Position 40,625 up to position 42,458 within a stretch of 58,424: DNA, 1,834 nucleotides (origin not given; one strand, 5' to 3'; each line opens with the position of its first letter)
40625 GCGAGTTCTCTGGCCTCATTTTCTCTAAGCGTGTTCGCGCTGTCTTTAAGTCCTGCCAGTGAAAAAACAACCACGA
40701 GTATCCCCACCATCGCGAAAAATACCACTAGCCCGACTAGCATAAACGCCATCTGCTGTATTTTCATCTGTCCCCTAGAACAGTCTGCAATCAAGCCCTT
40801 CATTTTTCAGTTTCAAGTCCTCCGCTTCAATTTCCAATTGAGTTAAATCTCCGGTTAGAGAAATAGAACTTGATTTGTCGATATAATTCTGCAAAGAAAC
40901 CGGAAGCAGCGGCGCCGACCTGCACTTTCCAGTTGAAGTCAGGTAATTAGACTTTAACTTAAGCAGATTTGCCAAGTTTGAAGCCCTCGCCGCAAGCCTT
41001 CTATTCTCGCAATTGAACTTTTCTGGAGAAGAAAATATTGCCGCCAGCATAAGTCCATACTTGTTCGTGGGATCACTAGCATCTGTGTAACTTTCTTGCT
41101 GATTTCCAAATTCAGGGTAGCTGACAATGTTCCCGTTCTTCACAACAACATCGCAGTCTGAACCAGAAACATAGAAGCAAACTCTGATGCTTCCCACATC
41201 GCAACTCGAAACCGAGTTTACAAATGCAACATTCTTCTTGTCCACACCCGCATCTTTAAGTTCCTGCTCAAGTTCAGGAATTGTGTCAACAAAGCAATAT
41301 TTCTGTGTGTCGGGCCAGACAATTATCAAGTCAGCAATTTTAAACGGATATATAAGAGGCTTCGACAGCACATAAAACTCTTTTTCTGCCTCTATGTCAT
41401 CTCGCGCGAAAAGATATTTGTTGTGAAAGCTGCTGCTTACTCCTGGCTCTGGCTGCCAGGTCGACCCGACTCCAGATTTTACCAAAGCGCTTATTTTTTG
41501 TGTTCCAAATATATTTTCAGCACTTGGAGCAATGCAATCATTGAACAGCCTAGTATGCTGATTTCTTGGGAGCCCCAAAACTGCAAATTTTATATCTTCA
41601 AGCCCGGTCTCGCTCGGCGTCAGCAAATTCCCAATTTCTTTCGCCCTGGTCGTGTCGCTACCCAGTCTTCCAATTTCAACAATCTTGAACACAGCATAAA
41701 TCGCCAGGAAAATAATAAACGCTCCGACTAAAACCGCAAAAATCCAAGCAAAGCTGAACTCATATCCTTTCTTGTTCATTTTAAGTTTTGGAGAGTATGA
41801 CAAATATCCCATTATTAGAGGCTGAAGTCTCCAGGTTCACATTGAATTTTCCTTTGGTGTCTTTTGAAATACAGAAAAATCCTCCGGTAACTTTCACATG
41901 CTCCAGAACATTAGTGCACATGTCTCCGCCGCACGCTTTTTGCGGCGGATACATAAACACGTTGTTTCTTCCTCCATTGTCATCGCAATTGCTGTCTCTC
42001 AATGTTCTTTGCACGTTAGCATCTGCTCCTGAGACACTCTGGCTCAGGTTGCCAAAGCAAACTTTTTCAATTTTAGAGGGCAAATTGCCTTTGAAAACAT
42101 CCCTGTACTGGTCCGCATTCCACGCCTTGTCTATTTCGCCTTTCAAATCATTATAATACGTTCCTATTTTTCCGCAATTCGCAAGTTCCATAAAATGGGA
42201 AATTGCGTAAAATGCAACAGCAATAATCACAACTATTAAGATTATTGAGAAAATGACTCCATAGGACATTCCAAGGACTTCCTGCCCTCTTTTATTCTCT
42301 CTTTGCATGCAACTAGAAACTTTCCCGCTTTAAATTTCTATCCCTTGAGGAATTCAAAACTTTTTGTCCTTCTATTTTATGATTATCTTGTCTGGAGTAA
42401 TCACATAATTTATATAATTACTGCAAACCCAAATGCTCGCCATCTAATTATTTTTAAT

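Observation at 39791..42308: Four tandem class III signal-peptide (pilin-like), even-Cys proteins with no assembly genes, next to the S-layer gene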

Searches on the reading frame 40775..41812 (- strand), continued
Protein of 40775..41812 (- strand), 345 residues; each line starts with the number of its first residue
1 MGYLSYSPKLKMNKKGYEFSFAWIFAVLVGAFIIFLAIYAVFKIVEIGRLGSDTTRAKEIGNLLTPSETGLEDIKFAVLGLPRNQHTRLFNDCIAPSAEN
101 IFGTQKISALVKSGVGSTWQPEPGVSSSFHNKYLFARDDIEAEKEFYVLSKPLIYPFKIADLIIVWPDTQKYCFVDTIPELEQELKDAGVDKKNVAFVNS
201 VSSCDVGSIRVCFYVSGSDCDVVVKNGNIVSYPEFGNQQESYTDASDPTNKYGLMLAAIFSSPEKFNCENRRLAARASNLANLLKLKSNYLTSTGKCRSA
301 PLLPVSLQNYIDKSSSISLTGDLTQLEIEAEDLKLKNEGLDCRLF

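Call 53: find_homologous_proteins(query=L016:7489-9318:-, max_evalue=1e-10)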
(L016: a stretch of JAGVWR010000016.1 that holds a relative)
Query L016:7489-9318:- (609 aa): 8000 proteins with E <= 1e-10 among 8000 candidates; the best 120 are listed.
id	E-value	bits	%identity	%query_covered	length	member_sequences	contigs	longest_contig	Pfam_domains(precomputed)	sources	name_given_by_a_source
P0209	0.0e+0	1343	100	100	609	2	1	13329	PF00437.27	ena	-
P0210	1.7e-138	481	-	-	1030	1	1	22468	PF13173.13,PF00437.27,PF13604.13,PF13555.13,PF00004.36,PF13401.13,PF01637.25,PF04851.22,PF13191.13,PF05157.21,PF02492.26,PF00005.34,PF12775.14,PF25199.2,PF20720.4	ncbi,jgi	jgi:type IV pilus assembly protein PilB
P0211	2.7e-136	474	-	-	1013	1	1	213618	PF13173.13,PF13086.13,PF00437.27,PF13604.13,PF13245.13,PF13555.13,PF00004.36,PF13401.13,PF01637.25,PF03215.22,PF04851.22,PF13191.13,PF02492.26,PF01935.24,PF00005.34,PF12775.14,PF25199.2,PF20720.4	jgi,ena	-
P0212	6.3e-136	472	-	-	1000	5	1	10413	PF13173.13,PF00437.27,PF13604.13,PF12775.14,PF13555.13,PF00004.36,PF13401.13,PF25199.2,PF20720.4,PF13191.13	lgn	-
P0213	8.5e-135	469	-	-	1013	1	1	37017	PF13173.13,PF13086.13,PF00270.36,PF00437.27,PF13604.13,PF13245.13,PF13555.13,PF00004.36,PF13401.13,PF01637.25,PF04851.22,PF13191.13,PF02492.26,PF01935.24,PF00005.34,PF12775.14,PF25199.2,PF20720.4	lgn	-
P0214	8.7e-134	465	-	-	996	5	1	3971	PF13173.13,PF00437.27,PF13604.13,PF12775.14,PF13555.13,PF13401.13,PF25199.2,PF20720.4,PF13191.13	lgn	-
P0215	1.5e-133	465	-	-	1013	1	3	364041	PF13173.13,PF13086.13,PF00270.36,PF00437.27,PF13604.13,PF13245.13,PF13555.13,PF00004.36,PF13401.13,PF01637.25,PF04851.22,PF13191.13,PF02492.26,PF01935.24,PF00005.34,PF12775.14,PF13476.13,PF25199.2,PF20720.4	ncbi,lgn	-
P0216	3.9e-132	460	-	-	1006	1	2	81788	PF13173.13,PF00437.27,PF13604.13,PF13245.13,PF00004.36,PF13401.13,PF04851.22,PF13191.13,PF05157.21,PF02492.26,PF00005.34,PF12775.14,PF25199.2,PF20720.4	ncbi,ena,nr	ncbi:MAG: type II/IV secretion system protein [Candidatus Moranbacteria bacterium]|nr:type II/IV sec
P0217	7.0e-132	459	-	-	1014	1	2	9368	PF13173.13,PF13086.13,PF00270.36,PF16796.12,PF00437.27,PF13604.13,PF13245.13,PF13555.13,PF00004.36,PF13401.13,PF13238.13,PF01637.25,PF03215.22,PF04851.22,PF13191.13,PF05157.21,PF02492.26,PF01935.24,PF00005.34,PF12775.14,PF25199.2,PF20720.4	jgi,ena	-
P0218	9.6e-132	459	-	-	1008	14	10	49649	PF13173.13,PF16796.12,PF00437.27,PF13604.13,PF13555.13,PF00004.36,PF13401.13,PF04851.22,PF13191.13,PF02492.26,PF12775.14,PF25199.2,PF20720.4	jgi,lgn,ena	jgi:type IV pilus assembly protein PilB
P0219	5.9e-131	456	44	92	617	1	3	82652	PF00437.27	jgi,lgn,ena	-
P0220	1.4e-130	455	-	-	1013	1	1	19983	PF13173.13,PF13086.13,PF00270.36,PF16796.12,PF00437.27,PF13604.13,PF13245.13,PF13555.13,PF00004.36,PF13401.13,PF01637.25,PF03215.22,PF04851.22,PF13191.13,PF05157.21,PF02492.26,PF01935.24,PF00005.34,PF12775.14,PF25199.2,PF20720.4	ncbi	-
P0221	1.1e-128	449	-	-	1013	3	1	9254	PF13173.13,PF00437.27,PF13604.13,PF13555.13,PF00004.36,PF13401.13,PF01637.25,PF04851.22,PF13191.13,PF05157.21,PF00005.34,PF12775.14,PF25199.2,PF20720.4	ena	-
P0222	7.9e-123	429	-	-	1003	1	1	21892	PF13173.13,PF00437.27,PF13604.13,PF00005.34,PF12775.14,PF13401.13,PF25199.2,PF04851.22,PF20720.4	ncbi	-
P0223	8.3e-123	429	42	89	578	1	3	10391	PF00437.27,PF13401.13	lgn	-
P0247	8.7e-111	389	45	75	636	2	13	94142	PF00437.27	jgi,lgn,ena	jgi:type II secretory ATPase GspE/PulE/Tfp pilus assembly ATPase PilB-like protein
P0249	3.8e-109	384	37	99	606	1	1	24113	PF00437.27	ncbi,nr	ncbi:type II/IV secretion system protein [Candidatus Pacearchaeota archaeon]|nr:type II/IV secretion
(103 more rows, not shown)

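Call 54: find_encoding_contigs(protein=P0249, flank=10000, max_places=1)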
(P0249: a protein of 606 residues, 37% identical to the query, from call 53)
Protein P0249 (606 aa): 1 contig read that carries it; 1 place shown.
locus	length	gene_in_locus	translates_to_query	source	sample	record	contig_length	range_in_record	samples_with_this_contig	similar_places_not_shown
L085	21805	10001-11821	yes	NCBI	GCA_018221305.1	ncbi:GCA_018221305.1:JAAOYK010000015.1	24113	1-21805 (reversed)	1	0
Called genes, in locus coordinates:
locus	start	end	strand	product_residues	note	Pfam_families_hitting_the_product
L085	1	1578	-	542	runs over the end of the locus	PF11614:FixG_C (faint)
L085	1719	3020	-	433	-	-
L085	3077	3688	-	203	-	PF01866:Diphthamide_syn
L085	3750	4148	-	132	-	PF04472:SepF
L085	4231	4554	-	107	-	PF01920:Prefoldin_2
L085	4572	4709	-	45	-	-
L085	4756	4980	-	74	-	PF01780:Ribosomal_L37ae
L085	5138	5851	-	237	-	-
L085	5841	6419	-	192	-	PF03439:Spt5-NGN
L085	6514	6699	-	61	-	PF00584:SecE (weak)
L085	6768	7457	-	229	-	PF13578:Methyltransf_24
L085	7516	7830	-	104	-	-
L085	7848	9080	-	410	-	PF00091:Tubulin, PF12327:FtsZ_C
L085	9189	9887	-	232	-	PF00254:FKBP_C, PF22199:FKBP26_IF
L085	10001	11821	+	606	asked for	PF00437:T2SSE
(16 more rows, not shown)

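Call 55: find_encoding_contigs(protein=P0219, flank=10000, max_places=1)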
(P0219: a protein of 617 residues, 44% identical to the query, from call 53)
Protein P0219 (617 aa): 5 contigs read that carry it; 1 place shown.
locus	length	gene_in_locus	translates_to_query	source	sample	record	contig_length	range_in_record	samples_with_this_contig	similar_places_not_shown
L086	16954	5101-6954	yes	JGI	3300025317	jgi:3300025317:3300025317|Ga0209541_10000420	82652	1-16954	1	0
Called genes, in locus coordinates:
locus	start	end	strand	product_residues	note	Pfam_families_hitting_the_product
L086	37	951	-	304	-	PF01116:F_bP_aldolase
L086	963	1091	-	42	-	-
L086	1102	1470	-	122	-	-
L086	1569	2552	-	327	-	PF00294:PfkB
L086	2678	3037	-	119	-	-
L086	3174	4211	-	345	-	PF09376:NurA (weak)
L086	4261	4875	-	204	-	PF09335:VTT_dom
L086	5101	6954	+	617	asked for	PF00437:T2SSE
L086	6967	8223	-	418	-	PF18144:SMODS (weak), PF09249:tRNA_NucTransf2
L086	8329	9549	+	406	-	PF00999:Na_H_Exchanger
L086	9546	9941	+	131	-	PF18477:PIN_9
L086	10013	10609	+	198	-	PF03876:SHS2_Rpb7-N, PF00575:S1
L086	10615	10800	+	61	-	PF06093:Spt4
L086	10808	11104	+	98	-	PF01282:Ribosomal_S24e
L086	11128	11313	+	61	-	PF01599:Ribosomal_S27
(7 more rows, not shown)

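Call 56: find_encoding_contigs(protein=P0247, flank=10000, max_places=1)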
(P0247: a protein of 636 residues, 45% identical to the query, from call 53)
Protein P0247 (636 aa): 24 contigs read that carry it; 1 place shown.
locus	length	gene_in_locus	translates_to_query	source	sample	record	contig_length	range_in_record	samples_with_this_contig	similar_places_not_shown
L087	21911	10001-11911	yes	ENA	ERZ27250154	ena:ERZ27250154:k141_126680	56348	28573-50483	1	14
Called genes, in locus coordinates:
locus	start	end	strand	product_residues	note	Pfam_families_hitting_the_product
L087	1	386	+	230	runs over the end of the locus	-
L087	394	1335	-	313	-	PF06550:SPP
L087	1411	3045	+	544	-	PF03109:ABC1, PF27536:UbiB_helical (weak)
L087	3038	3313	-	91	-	-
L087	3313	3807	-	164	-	PF02915:Rubrerythrin (faint)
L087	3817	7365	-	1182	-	PF01855:POR_N, PF17147:PFOR_II, PF01558:POR, PF10371:EKR, PF00037:Fer4 (weak), PF12838:Fer4_7, PF13484:Fer4_16, PF02775:TPP_enzyme_C, +6 more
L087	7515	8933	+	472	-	-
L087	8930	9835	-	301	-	PF04014:MazE_antitoxin (weak), PF01895:PhoU (weak)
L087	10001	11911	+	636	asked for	PF00437:T2SSE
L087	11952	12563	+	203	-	-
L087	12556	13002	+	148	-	-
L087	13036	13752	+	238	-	PF01798:Nop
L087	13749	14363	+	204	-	PF00702:Hydrolase, PF13419:HAD_2, PF13242:Hydrolase_like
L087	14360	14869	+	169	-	PF01928:CYTH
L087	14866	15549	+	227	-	PF01269:Fibrillarin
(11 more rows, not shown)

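Call 59: search_solved_structures(query=A2, max_evalue=10, show_alignments=2)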
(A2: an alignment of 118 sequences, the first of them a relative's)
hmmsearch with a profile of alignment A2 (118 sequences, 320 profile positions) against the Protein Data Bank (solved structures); distinct sequences matched with E-value up to 10: 2.
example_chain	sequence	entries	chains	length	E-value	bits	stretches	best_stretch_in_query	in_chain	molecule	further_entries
3j7o_B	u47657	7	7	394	0.64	12.1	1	200-282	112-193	Ribosomal protein uL3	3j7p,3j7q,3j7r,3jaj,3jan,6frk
3j92_B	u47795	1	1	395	0.64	12.1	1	200-282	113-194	uL3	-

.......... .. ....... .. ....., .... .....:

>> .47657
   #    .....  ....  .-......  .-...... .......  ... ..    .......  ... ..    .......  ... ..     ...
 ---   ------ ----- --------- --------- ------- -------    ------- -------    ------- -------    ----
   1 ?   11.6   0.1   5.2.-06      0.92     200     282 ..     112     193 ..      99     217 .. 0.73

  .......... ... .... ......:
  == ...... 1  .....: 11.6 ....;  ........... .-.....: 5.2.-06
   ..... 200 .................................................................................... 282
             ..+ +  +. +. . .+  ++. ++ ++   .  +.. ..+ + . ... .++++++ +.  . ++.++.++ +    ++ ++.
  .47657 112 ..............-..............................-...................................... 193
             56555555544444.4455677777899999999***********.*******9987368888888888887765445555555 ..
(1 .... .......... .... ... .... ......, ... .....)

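Call 70: search_protein_representatives(alignment_id=A2)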
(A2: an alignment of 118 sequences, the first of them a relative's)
Query: 118 sequences, 320 profile positions. Proteins with E-value up to 0.001 (for the whole library): 1858; up to 1e-10: 1022; up to 1e-30: 419. The best 150 are listed.
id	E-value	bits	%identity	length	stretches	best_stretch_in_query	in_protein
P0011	1.5e-120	418.4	-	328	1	2-320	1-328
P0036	2.1e-120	418.0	-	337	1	2-320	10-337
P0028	3.2e-117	407.5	-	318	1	1-320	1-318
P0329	2.5e-116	404.6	-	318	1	1-320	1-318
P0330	2.6e-116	404.5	-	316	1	2-320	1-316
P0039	1.3e-115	402.2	-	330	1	2-320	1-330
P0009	1.4e-115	402.0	-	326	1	3-320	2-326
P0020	1.1e-114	399.2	-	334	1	1-320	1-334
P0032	1.4e-113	395.5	-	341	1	3-320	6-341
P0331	3.1e-112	391.1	-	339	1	1-320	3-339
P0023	5.4e-112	390.3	-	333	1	3-320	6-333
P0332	1.7e-111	388.6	-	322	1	1-320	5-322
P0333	4.5e-111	387.3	-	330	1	1-320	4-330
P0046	5.6e-111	386.9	-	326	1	2-320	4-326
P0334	1.6e-110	385.5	-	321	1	1-320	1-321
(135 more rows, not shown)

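Call 77: find_encoding_contigs(protein=P0113, flank=10000, max_places=1)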
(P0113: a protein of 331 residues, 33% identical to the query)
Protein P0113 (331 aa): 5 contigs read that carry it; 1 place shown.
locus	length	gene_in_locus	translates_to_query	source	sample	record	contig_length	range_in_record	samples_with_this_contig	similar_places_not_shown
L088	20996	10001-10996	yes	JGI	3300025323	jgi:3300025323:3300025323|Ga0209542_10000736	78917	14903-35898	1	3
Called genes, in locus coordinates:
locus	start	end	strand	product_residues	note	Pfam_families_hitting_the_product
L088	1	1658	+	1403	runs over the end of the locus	-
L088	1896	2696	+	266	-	-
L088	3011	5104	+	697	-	-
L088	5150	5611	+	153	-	-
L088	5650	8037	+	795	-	-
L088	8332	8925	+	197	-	-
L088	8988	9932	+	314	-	PF02661:Fic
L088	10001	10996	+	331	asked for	-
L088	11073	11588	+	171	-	-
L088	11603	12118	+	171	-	-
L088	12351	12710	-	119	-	PF25212:HVO_A0114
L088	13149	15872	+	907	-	PF05124:S_layer_C (faint)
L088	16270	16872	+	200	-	-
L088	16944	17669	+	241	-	-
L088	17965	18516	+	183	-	-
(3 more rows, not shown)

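Call 78: find_encoding_contigs(protein=P0064, flank=10000, max_places=1)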
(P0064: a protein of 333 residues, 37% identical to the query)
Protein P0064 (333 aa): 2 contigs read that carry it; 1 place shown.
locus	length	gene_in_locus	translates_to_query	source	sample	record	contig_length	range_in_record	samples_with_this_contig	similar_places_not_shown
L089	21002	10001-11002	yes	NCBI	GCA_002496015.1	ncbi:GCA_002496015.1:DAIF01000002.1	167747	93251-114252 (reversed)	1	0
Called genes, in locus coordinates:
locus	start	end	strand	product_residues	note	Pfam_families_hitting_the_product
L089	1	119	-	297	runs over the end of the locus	-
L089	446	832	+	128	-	PF05168:HEPN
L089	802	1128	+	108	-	PF01909:NTP_transf_2, PF18765:Polbeta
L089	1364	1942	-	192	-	-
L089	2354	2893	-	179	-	PF05175:MTS, PF06325:PrmA, PF13489:Methyltransf_23 (weak), PF13649:Methyltransf_25 (faint)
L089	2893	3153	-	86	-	PF05016:ParE_toxin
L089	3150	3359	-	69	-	-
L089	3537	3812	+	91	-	-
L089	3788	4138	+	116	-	PF10049:DUF2283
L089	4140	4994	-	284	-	-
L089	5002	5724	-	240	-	-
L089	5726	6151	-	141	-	-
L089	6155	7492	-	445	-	PF00753:Lactamase_B, PF12706:Lactamase_B_2 (weak), PF22505:RNase_J_b_CASP, PF07521:RMMBL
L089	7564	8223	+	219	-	-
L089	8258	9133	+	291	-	PF00089:Trypsin, PF13365:Trypsin_2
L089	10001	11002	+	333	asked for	-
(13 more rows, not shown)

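Call 88: fold_search(model_id=the predicted structure, library=viral)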
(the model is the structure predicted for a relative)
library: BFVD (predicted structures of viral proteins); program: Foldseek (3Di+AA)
matches with E <= 10: 388; with E <= 0.001: 0
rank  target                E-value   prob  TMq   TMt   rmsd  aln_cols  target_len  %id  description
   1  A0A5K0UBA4            1.5e-01  0.06  0.12  0.06  23.0       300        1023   10  Vesicle-fusing ATPase-like [Yasminevirus sp. GU-2018]
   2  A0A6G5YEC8            1.9e-01  0.41  0.12  0.38   5.0        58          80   17  (no name in the UniProt tables at hand)
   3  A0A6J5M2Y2            1.9e-01  0.06  0.09  0.17  12.6       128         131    9  Uncharacterized protein [uncultured Caudovirales phage]
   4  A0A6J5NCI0            2.2e-01  0.33  0.14  0.29  12.8        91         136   18  Uncharacterized protein [uncultured Caudovirales phage]
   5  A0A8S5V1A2            2.7e-01  0.05  0.08  0.16  12.4       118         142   11  Single strand binding protein [Myoviridae sp. ctJ2i1]
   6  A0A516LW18            3.3e-01  0.03  0.11  0.14  20.9       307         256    9  (no name in the UniProt tables at hand)
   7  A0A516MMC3            3.5e-01  0.07  0.10  0.22  10.1       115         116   11  (no name in the UniProt tables at hand)
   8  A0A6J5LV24            4.0e-01  0.03  0.11  0.12  25.8       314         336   10  AAA domain containing protein [uncultured Caudovirales phage]
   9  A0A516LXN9            4.2e-01  0.09  0.11  0.05   8.2        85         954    8  (no name in the UniProt tables at hand)
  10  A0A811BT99            5.0e-01  0.12  0.13  0.20  22.5       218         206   12  Uncharacterized protein [Pandoravirus japonicus]
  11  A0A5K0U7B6            5.3e-01  0.07  0.11  0.18  18.3       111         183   11  DUF3592 domain-containing protein [Yasminevirus sp. GU-2018]
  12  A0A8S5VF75            5.3e-01  0.04  0.10  0.08  15.3       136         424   11  Uncharacterized protein [Siphoviridae sp. ctF2K4]
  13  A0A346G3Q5            5.3e-01  0.02  0.07  0.09  17.9       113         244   11  (no name in the UniProt tables at hand)
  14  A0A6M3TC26            5.6e-01  0.06  0.12  0.16  19.9       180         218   14  Uncharacterized protein [Sphingomonas phage Eidolon]
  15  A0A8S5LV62            6.3e-01  0.02  0.06  0.05  13.0        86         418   15  Uncharacterized protein [Siphoviridae sp. ctFn287]
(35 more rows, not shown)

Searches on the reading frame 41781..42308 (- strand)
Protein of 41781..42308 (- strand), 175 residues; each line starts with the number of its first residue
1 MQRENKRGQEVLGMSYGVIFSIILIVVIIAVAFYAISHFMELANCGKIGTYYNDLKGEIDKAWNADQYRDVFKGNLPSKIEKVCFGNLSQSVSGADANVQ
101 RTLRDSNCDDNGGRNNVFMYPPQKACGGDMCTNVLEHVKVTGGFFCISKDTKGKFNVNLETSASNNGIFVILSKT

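Call 3: search_protein_families(library=pfam, proteins=[window:41781-42308:-], max_evalue=1)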
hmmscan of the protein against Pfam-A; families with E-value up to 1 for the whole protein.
window:41781-42308:- (175 aa): 3 families
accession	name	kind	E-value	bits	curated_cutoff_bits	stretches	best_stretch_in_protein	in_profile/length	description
PF07850.20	Renin_r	-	0.016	15.6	27.8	1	13-40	29-57/79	Renin receptor-like transmembrane spanning segment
PF16371.11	MetallophosN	-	0.14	12.8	35.6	1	134-164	9-38/77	N terminal of Calcineurin-like phosphoesterase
PF22852.1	SoxE_N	-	0.88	9.9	27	0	17-40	9-32/48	Sulfocyanin, N-terminal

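Call 19: search_protein_families(library=ncbifam, proteins=[window:41781-42308:-], max_evalue=10)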
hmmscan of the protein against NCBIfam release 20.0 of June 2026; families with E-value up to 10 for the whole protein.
window:41781-42308:- (175 aa): 2 families
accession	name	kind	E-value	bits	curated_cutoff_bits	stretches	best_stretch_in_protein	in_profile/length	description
TIGR02507.1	MtrF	equivalog_domain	0.061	13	25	1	10-33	41-64/65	tetrahydromethanopterin S-methyltransferase subunit F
NF009776.0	PRK13275.1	equivalog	0.48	9.7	64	1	11-34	45-68/70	tetrahydromethanopterin S-methyltransferase subunit F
